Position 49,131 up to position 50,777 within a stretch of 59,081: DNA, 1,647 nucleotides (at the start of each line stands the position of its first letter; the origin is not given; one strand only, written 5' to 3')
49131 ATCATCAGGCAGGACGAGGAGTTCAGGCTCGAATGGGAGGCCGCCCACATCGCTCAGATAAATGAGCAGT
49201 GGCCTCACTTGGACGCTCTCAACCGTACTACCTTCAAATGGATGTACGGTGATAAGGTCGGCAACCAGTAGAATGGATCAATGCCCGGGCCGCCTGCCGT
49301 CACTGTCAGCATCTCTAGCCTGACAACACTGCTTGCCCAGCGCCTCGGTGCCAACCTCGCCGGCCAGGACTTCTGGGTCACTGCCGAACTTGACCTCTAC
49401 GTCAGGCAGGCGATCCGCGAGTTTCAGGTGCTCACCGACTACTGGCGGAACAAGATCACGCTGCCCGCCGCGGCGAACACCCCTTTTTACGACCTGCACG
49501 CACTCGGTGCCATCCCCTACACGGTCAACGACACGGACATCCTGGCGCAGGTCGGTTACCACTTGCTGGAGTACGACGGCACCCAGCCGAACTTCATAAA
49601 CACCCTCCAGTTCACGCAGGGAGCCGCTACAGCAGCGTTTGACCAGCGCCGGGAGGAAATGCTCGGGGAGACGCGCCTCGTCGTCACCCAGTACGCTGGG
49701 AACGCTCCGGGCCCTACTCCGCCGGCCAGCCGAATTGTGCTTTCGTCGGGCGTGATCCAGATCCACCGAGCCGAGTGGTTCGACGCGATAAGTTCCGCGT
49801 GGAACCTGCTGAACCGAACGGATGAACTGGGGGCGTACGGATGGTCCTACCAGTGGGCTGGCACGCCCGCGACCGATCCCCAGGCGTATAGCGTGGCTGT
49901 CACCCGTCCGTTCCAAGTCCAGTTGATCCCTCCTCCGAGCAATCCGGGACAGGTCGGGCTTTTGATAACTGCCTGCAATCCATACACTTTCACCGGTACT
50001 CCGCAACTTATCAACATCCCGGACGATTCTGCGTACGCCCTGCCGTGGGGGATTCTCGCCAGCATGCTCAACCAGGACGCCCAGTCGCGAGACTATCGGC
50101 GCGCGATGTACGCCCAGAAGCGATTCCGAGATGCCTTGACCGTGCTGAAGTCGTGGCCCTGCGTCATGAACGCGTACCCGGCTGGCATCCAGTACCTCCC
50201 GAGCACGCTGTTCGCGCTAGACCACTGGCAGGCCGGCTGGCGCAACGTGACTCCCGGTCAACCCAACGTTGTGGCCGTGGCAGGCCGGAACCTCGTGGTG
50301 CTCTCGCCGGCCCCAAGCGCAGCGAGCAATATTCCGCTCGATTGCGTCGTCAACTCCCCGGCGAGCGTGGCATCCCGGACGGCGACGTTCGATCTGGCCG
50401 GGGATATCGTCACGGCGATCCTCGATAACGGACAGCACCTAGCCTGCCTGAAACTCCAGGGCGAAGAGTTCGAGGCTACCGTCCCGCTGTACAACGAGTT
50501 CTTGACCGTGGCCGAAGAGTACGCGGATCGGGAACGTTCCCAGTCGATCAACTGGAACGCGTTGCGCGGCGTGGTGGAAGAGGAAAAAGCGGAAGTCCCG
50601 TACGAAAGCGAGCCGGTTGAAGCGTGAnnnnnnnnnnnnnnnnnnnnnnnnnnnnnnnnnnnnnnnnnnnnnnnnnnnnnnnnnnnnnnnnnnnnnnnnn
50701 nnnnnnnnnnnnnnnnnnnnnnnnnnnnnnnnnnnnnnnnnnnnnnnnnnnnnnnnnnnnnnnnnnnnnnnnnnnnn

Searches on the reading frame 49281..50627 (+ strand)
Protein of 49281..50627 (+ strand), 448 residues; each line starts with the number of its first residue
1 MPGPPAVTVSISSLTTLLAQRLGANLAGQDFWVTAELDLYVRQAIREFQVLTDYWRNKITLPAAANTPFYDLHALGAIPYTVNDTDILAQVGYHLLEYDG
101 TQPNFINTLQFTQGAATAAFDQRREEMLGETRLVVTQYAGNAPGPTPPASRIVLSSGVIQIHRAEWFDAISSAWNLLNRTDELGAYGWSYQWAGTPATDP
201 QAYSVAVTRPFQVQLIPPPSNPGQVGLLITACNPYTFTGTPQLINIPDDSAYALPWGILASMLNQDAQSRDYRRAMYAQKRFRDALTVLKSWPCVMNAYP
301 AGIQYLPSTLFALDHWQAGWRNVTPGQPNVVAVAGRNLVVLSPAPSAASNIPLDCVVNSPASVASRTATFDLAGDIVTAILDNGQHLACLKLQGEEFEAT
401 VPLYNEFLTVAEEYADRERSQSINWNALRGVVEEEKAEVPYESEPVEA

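Call 9: search_protein_families(library=phrogs, proteins=[window:49281-50627:+])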
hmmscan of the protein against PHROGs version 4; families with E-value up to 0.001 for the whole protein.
window:49281-50627:+ (448 aa): 1 family
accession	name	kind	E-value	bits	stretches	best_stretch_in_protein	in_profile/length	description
phrog_399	-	head and packaging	0.00056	20.5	0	190-288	99-199/220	structural protein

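Call 10: search_protein_families(library=pfam, proteins=[window:49281-50627:+])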
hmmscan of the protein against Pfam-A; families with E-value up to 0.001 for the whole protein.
window:49281-50627:+ (448 aa): 1 family
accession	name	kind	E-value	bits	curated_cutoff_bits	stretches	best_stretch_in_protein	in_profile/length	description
PF24175.2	SU10_adaptor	-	1.4e-11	45.7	27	1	86-288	5-180/194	SU10 adaptor protein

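Call 11: find_related_loci(query=window:49281-50627:+, collection=viral_contigs, flank=6000)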
Query window:49281-50627:+ (448 aa) in viral_contigs; peptide patterns used: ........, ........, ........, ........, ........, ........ (x = any residue, [..] = any of these).
5 stretches matched a pattern, but none encodes a relative of the query by tblastn (E <= 1e-3).

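Call 13: find_homologous_proteins(query=window:49281-50627:+)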
Query window:49281-50627:+ (448 aa): 32 proteins with E <= 0.001 among 8000 candidates.
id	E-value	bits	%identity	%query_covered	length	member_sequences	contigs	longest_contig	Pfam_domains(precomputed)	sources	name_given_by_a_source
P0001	0.0e+0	1015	100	100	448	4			-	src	-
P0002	4.3e-219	746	72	100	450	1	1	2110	PF24175.3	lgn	-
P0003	2.5e-214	730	71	100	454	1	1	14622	PF24175.3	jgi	jgi:hypothetical protein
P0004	1.3e-193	662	66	100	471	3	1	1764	-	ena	-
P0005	1.1e-192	659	66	100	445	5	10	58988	PF24175.3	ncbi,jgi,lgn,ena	-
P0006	1.1e-177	609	62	100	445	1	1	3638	PF24175.3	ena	-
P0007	1.8e-175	602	62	100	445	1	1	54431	PF24175.3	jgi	jgi:hypothetical protein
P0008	2.5e-175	601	61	100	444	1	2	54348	PF24175.3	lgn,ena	-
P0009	8.1e-174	596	61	100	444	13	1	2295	PF24175.3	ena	-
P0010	3.3e-167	575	59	98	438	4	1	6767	-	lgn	-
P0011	4.0e-162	558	60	98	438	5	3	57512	PF24175.3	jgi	jgi:hypothetical protein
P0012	7.8e-162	557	59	98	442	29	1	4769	PF24175.3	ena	-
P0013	1.7e-159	549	58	98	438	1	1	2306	PF24175.3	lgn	-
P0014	7.1e-158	544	57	100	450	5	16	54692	-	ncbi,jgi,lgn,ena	jgi:hypothetical protein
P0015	1.4e-156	540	57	99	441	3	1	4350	PF24175.3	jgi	jgi:hypothetical protein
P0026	5.5e-139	482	51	99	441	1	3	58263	PF24175.3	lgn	-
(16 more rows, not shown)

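Call 15: find_related_loci(query=A1, collection=metagenome_contigs, flank=5000)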
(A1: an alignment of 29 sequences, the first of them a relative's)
Query A1 (448 aa) in metagenome_contigs; peptide patterns used: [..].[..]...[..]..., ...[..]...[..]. (x = any residue, [..] = any of these).
93 stretches matched a pattern; 15 encode a relative of the query (tblastn E <= 1e-3); 14 distinct loci.
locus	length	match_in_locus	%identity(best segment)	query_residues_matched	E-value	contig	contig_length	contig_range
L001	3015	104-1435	66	1-447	0e+0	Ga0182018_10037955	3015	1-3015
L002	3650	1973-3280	59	5-447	2e-172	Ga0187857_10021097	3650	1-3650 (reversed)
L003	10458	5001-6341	56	1-447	1e-161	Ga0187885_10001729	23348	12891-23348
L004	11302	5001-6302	59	9-447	1e-161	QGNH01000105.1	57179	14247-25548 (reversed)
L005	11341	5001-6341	56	1-447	1e-161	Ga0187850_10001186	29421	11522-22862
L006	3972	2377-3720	55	1-448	3e-161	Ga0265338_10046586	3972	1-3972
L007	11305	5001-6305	53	1-442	1e-151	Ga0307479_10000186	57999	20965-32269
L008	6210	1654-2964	49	1-442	2e-131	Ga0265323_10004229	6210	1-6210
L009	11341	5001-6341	56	1-447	1e-161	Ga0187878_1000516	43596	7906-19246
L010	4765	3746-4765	59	9-327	3e-123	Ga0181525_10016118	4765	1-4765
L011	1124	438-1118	59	5-235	5e-90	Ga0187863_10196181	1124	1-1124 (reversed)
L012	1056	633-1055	58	1-144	5e-49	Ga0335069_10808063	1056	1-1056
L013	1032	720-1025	63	1-103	2e-37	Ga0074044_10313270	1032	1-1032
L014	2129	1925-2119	76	1-66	4e-25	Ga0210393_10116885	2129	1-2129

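Call 16: find_related_loci(query=A1, collection=viral_contigs, flank=5000)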
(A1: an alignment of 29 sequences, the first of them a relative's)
Query A1 (448 aa) in viral_contigs; peptide patterns used: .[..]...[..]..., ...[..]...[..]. (x = any residue, [..] = any of these).
47 stretches matched a pattern; 9 encode a relative of the query (tblastn E <= 1e-3); 9 distinct loci.
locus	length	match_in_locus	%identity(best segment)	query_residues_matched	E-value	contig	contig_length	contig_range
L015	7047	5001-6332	66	1-447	0e+0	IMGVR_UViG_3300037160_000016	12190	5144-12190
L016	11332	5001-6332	66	1-447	0e+0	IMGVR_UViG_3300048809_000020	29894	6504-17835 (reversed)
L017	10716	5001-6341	56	1-447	1e-161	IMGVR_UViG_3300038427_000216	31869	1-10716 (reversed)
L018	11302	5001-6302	59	9-447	1e-161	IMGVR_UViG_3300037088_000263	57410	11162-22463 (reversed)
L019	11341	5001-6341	56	1-447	1e-161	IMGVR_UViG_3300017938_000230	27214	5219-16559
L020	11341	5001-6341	56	1-447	1e-161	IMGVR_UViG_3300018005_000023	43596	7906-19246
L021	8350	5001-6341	56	1-447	1e-161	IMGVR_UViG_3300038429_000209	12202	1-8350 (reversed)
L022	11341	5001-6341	56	1-447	1e-161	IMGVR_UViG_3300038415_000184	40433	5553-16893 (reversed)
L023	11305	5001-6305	53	1-442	1e-151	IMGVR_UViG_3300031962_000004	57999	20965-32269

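Call 18: find_encoding_contigs(protein=P0003, flank=5000, max_places=4)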
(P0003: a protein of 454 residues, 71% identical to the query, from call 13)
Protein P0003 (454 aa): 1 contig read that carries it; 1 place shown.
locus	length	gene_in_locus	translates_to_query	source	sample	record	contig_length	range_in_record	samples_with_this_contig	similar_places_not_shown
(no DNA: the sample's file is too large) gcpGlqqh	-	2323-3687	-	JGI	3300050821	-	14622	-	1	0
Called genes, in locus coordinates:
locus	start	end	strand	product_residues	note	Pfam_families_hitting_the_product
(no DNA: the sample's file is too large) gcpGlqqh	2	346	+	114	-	?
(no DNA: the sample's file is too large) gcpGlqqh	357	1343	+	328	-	-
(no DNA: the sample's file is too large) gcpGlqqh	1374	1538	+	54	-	-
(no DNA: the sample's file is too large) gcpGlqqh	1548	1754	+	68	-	-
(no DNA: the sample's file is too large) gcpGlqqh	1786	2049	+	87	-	-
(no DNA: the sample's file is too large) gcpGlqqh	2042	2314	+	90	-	-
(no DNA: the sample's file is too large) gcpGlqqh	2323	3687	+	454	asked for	PF24175:SU10_adaptor (faint)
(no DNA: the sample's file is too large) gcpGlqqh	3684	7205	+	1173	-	-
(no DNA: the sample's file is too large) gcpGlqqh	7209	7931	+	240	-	-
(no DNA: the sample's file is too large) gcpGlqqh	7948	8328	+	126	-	-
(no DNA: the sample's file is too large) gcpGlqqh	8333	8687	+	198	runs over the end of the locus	-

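Call 19: find_encoding_contigs(protein=P0002, flank=5000, max_places=4)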
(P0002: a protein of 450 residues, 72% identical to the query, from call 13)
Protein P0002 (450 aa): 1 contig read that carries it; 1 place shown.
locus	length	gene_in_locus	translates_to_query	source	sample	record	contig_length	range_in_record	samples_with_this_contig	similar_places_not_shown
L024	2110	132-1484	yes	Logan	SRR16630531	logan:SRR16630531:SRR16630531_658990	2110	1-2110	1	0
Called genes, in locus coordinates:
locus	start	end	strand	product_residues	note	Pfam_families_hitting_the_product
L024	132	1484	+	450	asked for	PF24175:SU10_adaptor (weak)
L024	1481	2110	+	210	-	?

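Call 20: find_encoding_contigs(protein=P0001, flank=5000, max_places=6)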
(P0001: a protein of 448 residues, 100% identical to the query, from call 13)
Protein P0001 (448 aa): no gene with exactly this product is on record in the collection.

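Call 27: list_cluster_members(proteins=[P0001])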
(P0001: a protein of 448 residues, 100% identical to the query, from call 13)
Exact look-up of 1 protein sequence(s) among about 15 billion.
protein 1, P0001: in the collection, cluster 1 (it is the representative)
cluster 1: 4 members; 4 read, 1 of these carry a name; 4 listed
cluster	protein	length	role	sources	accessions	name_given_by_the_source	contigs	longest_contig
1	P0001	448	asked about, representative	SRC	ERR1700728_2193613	-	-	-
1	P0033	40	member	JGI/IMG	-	amino-acid N-acetyltransferase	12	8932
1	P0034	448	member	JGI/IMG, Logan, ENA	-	-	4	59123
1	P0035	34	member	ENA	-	-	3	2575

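Call 28: find_encoding_contigs(protein=P0034, flank=6000, max_places=6)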
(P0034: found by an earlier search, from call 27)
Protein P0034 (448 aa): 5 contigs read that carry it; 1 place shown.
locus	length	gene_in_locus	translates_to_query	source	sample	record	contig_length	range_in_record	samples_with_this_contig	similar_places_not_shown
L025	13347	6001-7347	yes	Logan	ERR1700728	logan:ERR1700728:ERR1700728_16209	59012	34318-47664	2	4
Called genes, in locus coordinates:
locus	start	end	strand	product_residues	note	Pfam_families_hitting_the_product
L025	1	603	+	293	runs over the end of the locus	-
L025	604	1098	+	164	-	-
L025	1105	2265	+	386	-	-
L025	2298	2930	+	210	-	-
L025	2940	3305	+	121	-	-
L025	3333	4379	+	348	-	-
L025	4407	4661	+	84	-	-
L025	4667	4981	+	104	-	-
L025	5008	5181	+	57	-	-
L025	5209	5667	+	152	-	-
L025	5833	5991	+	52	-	-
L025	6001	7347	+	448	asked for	-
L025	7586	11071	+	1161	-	-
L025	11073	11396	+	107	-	-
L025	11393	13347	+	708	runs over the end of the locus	PF05345:He_PIG, PF24908:Ig_SIBA-E_2nd (faint), PF05345:He_PIG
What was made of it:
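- Checked: The 238-nt gap is still the largest in the 13 kb around it (call 28).
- The source pipeline called no gene here (call 28).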

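Call 52: find_encoding_contigs(protein=P0007, flank=3000, max_places=3)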
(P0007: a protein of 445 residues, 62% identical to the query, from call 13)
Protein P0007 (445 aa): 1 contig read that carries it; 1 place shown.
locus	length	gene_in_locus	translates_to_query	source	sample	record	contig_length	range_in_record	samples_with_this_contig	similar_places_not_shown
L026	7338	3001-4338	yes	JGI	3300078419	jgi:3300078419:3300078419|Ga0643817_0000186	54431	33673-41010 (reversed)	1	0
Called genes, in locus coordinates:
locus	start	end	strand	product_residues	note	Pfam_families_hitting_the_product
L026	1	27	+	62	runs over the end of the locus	-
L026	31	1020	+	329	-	-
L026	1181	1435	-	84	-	-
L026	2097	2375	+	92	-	-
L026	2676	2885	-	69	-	-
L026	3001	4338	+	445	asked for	PF24175:SU10_adaptor (faint)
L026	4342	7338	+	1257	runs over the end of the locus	-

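Call 53: find_encoding_contigs(protein=P0008, flank=3000, max_places=3)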
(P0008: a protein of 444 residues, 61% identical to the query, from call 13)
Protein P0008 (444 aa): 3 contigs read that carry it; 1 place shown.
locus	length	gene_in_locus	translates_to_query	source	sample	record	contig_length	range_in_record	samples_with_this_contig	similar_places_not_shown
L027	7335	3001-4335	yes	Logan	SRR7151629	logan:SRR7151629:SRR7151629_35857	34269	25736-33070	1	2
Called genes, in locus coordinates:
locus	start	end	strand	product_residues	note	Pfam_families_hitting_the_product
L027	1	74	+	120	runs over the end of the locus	-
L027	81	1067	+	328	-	-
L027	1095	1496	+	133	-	-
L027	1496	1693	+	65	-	PF28077:THIVI_2564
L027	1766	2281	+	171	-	-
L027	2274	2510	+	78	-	-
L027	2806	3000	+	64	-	-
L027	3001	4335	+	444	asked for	PF24175:SU10_adaptor (faint)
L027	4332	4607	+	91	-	PF20137:BubE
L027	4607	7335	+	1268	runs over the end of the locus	-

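Call 54: find_encoding_contigs(protein=P0014, flank=3000, max_places=4)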
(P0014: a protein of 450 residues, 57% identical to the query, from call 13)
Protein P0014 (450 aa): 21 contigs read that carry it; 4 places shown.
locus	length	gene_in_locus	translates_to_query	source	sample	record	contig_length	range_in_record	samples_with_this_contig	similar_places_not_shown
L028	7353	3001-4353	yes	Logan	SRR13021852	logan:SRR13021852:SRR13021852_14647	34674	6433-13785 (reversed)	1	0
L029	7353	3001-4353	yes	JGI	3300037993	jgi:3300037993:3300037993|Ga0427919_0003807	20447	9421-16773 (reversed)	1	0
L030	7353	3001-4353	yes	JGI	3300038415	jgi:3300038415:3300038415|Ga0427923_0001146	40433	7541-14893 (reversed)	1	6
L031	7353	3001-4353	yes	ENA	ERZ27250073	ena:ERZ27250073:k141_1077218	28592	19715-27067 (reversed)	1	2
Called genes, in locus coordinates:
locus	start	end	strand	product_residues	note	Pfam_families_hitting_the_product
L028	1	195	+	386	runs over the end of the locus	-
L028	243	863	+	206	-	-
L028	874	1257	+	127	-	-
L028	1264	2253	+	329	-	-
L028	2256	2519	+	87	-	-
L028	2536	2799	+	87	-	-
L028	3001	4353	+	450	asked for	-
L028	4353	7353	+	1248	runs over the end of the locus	PF18998:Flg_new_2 (weak)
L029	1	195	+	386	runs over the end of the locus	-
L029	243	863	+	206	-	-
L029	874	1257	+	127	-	-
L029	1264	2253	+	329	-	-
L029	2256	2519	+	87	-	-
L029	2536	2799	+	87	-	-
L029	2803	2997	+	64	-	-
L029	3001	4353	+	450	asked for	-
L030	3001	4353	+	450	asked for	-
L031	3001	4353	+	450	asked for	-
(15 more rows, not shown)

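Call 79: search_solved_structures(query=window:49281-50624:+, max_evalue=1)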
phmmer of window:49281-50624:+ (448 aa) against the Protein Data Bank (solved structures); distinct sequences matched with E-value up to 1: 0.

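Call 85: find_encoding_contigs(protein=P0026, flank=2500, max_places=2)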
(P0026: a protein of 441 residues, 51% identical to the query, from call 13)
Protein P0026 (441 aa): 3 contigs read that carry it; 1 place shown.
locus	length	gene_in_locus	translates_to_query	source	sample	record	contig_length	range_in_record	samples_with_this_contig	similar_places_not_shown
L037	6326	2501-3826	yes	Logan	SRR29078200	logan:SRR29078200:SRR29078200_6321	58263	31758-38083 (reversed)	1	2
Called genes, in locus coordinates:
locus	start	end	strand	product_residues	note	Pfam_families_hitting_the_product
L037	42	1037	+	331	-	-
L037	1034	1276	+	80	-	-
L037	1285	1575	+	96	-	-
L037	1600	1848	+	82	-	-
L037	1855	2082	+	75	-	-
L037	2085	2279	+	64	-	-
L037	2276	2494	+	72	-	-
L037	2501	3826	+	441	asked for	PF24175:SU10_adaptor (faint)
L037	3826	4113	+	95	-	-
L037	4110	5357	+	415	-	-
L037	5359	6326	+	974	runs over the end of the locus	-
